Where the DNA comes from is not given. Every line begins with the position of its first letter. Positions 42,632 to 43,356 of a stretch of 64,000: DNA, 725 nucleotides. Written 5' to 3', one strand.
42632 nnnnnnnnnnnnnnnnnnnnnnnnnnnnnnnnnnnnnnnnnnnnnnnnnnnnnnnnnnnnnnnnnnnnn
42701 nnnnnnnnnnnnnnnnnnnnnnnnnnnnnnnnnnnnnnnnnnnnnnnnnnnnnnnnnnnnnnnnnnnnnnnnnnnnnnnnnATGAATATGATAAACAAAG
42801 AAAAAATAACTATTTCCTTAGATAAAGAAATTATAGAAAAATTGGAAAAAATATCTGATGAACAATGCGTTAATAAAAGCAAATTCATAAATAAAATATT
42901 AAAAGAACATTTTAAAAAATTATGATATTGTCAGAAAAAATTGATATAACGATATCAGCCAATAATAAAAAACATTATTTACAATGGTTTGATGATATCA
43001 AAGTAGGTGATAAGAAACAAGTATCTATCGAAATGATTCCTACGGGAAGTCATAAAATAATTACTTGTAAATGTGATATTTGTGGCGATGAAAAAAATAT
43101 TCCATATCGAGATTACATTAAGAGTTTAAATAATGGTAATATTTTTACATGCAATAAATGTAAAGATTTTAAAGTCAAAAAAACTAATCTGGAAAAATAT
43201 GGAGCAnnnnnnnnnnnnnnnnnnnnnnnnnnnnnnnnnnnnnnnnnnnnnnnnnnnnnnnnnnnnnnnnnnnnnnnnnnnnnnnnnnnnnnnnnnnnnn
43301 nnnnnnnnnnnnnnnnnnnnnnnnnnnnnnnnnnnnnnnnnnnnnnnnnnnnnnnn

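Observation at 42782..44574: Unannotated 47-aa ribbon-helix-helix genes translationally coupled to homing-endonuclease-like paralogs (two instances)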

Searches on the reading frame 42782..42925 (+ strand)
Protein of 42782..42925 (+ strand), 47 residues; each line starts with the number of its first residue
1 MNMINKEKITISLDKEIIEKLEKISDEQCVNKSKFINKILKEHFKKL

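Call 6: search_protein_families(library=pfam, proteins=[window:42782-42925:+], max_evalue=1)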
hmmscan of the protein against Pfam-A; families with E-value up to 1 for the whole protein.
window:42782-42925:+ (47 aa): 7 families
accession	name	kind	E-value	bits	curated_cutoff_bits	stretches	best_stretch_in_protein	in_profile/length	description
PF12651.13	RHH_3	-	1.7e-05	25.1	21.6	1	5-45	1-41/44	Ribbon-helix-helix domain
PF19891.5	DUF6364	-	0.00033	21.5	27.3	1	6-42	2-38/70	Family of unknown function (DUF6364)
PF01402.27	RHH_1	-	0.00074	19.8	20.5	1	9-41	2-34/39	Ribbon-helix-helix protein, copG family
PF12441.14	CopG_antitoxin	-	0.015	16.5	28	1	6-42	42-78/79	CopG antitoxin of type II toxin-antitoxin system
PF15919.11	HicB_lk_antitox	-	0.088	13.4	27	1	5-39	88-122/123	HicB_like antitoxin of bacterial toxin-antitoxin system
PF14384.12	BrnA_antitoxin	-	0.2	12.5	26.1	1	5-21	33-49/68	BrnA antitoxin of type II toxin-antitoxin system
PF13467.12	RHH_4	-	0.2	12.2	25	1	4-42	8-47/67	Ribbon-helix-helix domain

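Call 7: search_protein_families(library=phrogs, proteins=[window:42782-42925:+], max_evalue=1)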
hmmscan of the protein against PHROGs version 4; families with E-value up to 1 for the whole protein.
window:42782-42925:+ (47 aa): 6 families
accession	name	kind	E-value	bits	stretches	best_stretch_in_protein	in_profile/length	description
phrog_3180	-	transcription regulation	1.1e-05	26.3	1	5-46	4-45/50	Arc-like repressor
phrog_582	-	transcription regulation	2.9e-05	25.3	1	5-46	56-97/105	Arc-like repressor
phrog_876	-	transcription regulation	0.0036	17.9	1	5-46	66-107/239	transcriptional repressor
phrog_7325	-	transcription regulation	0.016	16.3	1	12-44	62-94/151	CopG-like transcriptional repressor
phrog_3896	-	unknown function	0.026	15.6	1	5-46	19-60/62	-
phrog_497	-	moron, auxiliary metabolic gene and host takeover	0.031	14.7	1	6-45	102-141/342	toxin-antitoxin system HicB-like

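Call 10: search_dna_similar(query=window:42782-42922:+, collection=phages, mode=protein, max_evalue=10, max_rows=40)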
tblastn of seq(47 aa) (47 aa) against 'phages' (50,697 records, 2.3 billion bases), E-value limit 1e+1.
Records with a match: 5; places in all: 5; records where one place covers at least 80% of the query: 5.
Best place of each record, by identity: <60% 5.
By first word of the organism name: bajarodino 1; Pasteurella 1; Fusobacterium 1; Proteus 1; Bacillus 1.
By host as written in the record: Peromyscus fraterculus 1; Pasteurella multocida 1; Fusobacterium necrophorum 1; Proteus mirabilis YV2 1; Bacillus cereus 367-H 1.
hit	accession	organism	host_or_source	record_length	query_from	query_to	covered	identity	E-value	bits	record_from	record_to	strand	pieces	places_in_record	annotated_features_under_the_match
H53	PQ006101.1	bajarodino virus 67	Peromyscus fraterculus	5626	2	45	94%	41.3%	7e+0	29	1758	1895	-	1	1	repressor protein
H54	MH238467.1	Pasteurella phage Pm86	Pasteurella multocida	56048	1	43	91%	37.2%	5e+0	29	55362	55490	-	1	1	none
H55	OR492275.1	Fusobacterium phage phiHugo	Fusobacterium necrophorum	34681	9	46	81%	36.8%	8e+0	28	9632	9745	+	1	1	hypothetical protein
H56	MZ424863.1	Proteus phage vB_PmiM_ZX7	Proteus mirabilis YV2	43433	4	45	89%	31.0%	5e+0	29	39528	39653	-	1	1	none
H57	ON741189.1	Bacillus phage vB_BceS_LY4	Bacillus cereus 367-H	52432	5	46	89%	31.0%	7e+0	29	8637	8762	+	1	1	ribbon-helix-helix domain protein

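Call 22: find_homologous_proteins(query=window:42782-42922:+, max_evalue=10)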
Query seq(47 aa) (47 aa): 7 proteins with E <= 10 among 7 candidates.
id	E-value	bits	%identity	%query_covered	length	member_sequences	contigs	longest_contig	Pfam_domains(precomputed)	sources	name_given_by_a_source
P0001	6.4e-20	86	100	100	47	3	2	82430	-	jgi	-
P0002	9.9e-15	70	84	96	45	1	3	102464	-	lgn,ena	-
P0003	5.0e-14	68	86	91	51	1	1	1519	PF12651.14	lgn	-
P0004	2.7e-13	66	84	91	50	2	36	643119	PF12651.14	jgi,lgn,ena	-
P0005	3.0e-12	62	74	91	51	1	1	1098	PF12651.14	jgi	-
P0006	1.2e-10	57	72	91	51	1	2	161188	PF12651.14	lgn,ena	-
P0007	9.9e-9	52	72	91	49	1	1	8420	PF12651.14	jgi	jgi:metal-responsive CopG/Arc/MetJ family transcriptional regulator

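Call 23: find_encoding_contigs(protein=P0004, flank=3500, max_places=10)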
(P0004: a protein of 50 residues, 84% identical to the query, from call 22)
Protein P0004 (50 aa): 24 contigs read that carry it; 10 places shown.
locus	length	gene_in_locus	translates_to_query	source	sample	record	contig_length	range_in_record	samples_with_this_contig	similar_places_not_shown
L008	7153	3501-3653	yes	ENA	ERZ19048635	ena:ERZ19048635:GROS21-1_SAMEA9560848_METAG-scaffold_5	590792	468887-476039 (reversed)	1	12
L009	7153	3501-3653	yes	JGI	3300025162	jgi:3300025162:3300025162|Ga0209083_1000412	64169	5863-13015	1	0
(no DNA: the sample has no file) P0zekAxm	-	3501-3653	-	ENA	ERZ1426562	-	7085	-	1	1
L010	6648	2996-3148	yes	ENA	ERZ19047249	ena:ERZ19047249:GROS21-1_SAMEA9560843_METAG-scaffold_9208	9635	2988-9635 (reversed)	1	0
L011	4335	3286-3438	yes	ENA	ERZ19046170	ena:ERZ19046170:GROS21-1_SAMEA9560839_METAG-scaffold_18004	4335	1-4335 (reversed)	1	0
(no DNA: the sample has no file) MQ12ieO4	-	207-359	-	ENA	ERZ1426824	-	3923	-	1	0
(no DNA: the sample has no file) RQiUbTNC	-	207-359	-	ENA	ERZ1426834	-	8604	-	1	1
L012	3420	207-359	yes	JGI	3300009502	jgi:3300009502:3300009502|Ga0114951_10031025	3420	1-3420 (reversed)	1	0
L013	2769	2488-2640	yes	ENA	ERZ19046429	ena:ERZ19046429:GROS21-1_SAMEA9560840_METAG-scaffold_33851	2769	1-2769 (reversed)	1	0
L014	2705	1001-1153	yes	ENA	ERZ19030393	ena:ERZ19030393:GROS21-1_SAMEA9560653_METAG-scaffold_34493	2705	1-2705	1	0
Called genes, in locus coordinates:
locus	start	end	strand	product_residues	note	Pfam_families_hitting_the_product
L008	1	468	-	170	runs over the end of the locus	-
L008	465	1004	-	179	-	-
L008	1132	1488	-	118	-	-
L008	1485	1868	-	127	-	-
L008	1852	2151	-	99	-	-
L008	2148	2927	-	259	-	PF00149:Metallophos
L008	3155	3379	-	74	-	-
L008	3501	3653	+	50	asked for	PF12651:RHH_3 (weak)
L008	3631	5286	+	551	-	PF24308:DUF7487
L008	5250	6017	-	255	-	PF26809:Phage_T4_gp13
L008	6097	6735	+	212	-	-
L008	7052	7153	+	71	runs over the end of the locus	-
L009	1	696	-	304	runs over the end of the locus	-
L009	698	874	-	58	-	-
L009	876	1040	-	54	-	-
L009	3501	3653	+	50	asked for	PF12651:RHH_3 (weak)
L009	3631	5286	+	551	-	PF24308:DUF7487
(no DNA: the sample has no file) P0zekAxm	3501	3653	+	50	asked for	PF12651:RHH_3 (weak)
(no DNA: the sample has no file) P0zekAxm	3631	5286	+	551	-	PF24308:DUF7487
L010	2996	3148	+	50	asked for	PF12651:RHH_3 (weak)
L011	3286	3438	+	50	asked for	PF12651:RHH_3 (weak)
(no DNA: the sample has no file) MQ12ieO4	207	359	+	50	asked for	PF12651:RHH_3 (weak)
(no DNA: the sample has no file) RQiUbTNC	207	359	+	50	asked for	PF12651:RHH_3 (weak)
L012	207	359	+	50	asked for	PF12651:RHH_3 (weak)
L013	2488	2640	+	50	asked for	PF12651:RHH_3 (weak)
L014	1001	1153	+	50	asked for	PF12651:RHH_3 (weak)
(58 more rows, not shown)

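Call 24: find_encoding_contigs(protein=P0006, flank=3500, max_places=4)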
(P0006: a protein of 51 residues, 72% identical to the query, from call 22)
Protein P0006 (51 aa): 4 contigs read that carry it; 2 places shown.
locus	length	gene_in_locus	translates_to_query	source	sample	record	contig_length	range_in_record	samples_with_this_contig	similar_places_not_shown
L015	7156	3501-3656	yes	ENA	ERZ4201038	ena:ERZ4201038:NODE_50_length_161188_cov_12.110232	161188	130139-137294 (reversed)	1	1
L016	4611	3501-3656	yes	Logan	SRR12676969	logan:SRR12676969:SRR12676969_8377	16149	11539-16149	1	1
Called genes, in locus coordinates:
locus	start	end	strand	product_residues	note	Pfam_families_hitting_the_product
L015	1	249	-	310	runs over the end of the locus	PF13793:Pribosyltran_N, PF00156:Pribosyltran, PF14572:Pribosyl_synth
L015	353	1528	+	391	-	-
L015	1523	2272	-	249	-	PF00149:Metallophos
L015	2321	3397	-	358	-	-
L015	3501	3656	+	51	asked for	PF12651:RHH_3 (weak)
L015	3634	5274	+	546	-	PF24308:DUF7487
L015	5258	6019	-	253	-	PF26809:Phage_T4_gp13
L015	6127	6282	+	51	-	-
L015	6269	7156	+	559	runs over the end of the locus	PF24308:DUF7487 (weak)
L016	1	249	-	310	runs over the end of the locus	PF13793:Pribosyltran_N, PF00156:Pribosyltran, PF14572:Pribosyl_synth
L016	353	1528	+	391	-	-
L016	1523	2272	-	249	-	PF00149:Metallophos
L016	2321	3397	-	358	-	-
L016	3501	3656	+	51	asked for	PF12651:RHH_3 (weak)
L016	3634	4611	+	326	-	?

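Call 25: find_encoding_contigs(protein=P0007, flank=3500, max_places=4)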
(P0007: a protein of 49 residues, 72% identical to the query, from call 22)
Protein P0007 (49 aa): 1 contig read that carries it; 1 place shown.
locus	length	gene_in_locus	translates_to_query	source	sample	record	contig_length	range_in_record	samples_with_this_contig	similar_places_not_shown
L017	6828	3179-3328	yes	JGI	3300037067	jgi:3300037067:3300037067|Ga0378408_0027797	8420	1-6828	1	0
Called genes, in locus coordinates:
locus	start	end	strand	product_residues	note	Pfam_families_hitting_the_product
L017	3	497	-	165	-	?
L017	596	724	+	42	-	-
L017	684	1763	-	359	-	-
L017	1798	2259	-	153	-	-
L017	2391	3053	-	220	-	-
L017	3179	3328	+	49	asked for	PF12651:RHH_3 (weak)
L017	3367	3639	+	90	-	-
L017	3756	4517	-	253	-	PF26809:Phage_T4_gp13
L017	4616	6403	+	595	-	PF24308:DUF7487 (weak)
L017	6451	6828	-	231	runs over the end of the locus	-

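Call 58: predict_structure(alignment_id=A3)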
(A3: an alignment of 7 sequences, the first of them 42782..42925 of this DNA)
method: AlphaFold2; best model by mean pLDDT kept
length: 47 residues; sequences in the alignment: 7
mean_pLDDT: 75.1   pTM: 0.49
mean pLDDT of the five models: 75.1, 74.0, 71.4, 70.4, 65.7
residues with pLDDT >= 90: 0; 70-90: 31; 50-70: 13; < 50: 3
segments of 3 or more residues with pLDDT < 50: 1-3
pLDDT, mean of each block of 10 residues (from residue 1): 56 84 73 84 80
secondary structure, 60 per line:
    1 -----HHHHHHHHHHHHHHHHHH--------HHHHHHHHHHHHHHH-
elements in order: H6-23 H32-46

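Call 60: search_solved_structures(query=A3, max_evalue=1, show_alignments=3)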
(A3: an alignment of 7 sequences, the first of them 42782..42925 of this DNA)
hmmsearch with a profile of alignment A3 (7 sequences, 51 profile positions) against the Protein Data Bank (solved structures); distinct sequences matched with E-value up to 1: 6.
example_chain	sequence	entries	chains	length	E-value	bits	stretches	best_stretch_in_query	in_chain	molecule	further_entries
2cpg_A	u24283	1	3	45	0.0024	21.1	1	4-43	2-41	TRANSCRIPTIONAL REPRESSOR COPG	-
1b01_A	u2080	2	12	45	0.0025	21.1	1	4-43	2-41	TRANSCRIPTIONAL REPRESSOR COPG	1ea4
1q5v_A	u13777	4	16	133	0.06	16.7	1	6-40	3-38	Nickel responsive regulator | Nickel-responsive regulator | Nickel-responsive regulatory protein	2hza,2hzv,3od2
8big_A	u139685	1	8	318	0.22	14.9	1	31-51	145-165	methyltransferase Plu4895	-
8bii_A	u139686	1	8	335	0.24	14.7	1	31-51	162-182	methyltransferase Plu4895 H229N mutant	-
8bir_A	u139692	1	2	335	0.24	14.7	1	31-51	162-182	methyltransferase Plu4895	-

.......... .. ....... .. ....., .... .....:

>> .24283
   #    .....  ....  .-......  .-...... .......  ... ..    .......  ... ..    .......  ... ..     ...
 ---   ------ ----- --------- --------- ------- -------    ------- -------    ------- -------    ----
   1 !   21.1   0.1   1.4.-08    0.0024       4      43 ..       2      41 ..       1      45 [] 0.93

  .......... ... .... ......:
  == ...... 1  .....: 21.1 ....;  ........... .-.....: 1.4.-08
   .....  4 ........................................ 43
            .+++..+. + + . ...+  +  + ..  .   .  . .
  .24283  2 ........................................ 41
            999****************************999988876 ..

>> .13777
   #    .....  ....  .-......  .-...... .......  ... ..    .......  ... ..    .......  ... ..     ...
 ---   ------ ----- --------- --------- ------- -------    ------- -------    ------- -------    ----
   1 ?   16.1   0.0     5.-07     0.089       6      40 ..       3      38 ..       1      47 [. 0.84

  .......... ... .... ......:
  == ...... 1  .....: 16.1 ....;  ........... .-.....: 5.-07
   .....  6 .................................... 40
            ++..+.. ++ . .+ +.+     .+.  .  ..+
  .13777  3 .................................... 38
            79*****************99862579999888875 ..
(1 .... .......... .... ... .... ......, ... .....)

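Call 62: search_protein_families(library=pfam, proteins=[L015:6127-6282:+], max_evalue=0.1)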
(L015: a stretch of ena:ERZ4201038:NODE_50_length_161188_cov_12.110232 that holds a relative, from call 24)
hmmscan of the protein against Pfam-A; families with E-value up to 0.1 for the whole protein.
L015:6127-6282:+ (51 aa): 4 families
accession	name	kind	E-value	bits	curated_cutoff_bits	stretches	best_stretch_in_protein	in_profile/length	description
PF12651.13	RHH_3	-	4.2e-05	23.9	21.6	1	2-42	1-41/44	Ribbon-helix-helix domain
PF19839.5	RHH_9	-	0.0042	17.3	23.4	1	4-44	6-46/65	Ribbon-helix-helix protein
PF22180.2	RH3_dom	-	0.024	15.2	27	1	3-46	7-50/66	RH3 domain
PF01402.27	RHH_1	-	0.031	14.7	20.5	1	6-42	2-38/39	Ribbon-helix-helix protein, copG family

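Call 82: search_protein_families(library=phrogs, proteins=[L015:6127-6282:+], max_evalue=0.01)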
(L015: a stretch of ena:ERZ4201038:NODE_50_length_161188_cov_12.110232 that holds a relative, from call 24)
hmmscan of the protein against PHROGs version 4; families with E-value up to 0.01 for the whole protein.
L015:6127-6282:+ (51 aa): 4 families
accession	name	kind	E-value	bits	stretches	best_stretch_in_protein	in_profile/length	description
phrog_3180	-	transcription regulation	0.00028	21.8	1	1-45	3-47/50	Arc-like repressor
phrog_582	-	transcription regulation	0.00052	21.3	1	1-49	55-103/105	Arc-like repressor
phrog_33101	-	unknown function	0.00068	20.9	1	2-44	4-46/116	-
phrog_876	-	transcription regulation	0.006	17.1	1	2-47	66-111/239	transcriptional repressor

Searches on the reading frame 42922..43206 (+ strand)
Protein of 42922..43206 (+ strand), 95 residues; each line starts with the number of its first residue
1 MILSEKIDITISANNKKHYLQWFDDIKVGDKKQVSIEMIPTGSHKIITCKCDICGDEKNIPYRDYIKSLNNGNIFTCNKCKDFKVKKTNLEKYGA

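Call 101: search_protein_representatives(protein=window:42922-43206:+)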
Query: 95 residues. Proteins with E-value up to 0.001 (for the whole library): 1278; up to 1e-10: 146; up to 1e-30: 0. The best 150 are listed.
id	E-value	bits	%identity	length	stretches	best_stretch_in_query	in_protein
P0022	2.7e-26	107.6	57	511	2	1-94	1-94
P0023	1.8e-21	92.2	47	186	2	1-94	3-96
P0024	2.6e-17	78.8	50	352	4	1-94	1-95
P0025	6.5e-17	77.6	50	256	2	1-94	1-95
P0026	1.5e-16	76.4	38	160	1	1-94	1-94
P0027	1.7e-16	76.3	41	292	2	1-94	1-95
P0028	1.9e-16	76.1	54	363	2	1-94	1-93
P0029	2.1e-16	76.0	44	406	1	1-94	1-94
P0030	4.6e-16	74.9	43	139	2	1-92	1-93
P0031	1.3e-15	73.4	44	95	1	1-93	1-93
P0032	1.5e-15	73.2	45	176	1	1-94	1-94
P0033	3.8e-15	71.9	50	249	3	1-94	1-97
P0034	3.8e-15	71.9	45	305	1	1-94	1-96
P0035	4.6e-15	71.7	43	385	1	1-94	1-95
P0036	5.4e-15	71.5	49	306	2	1-94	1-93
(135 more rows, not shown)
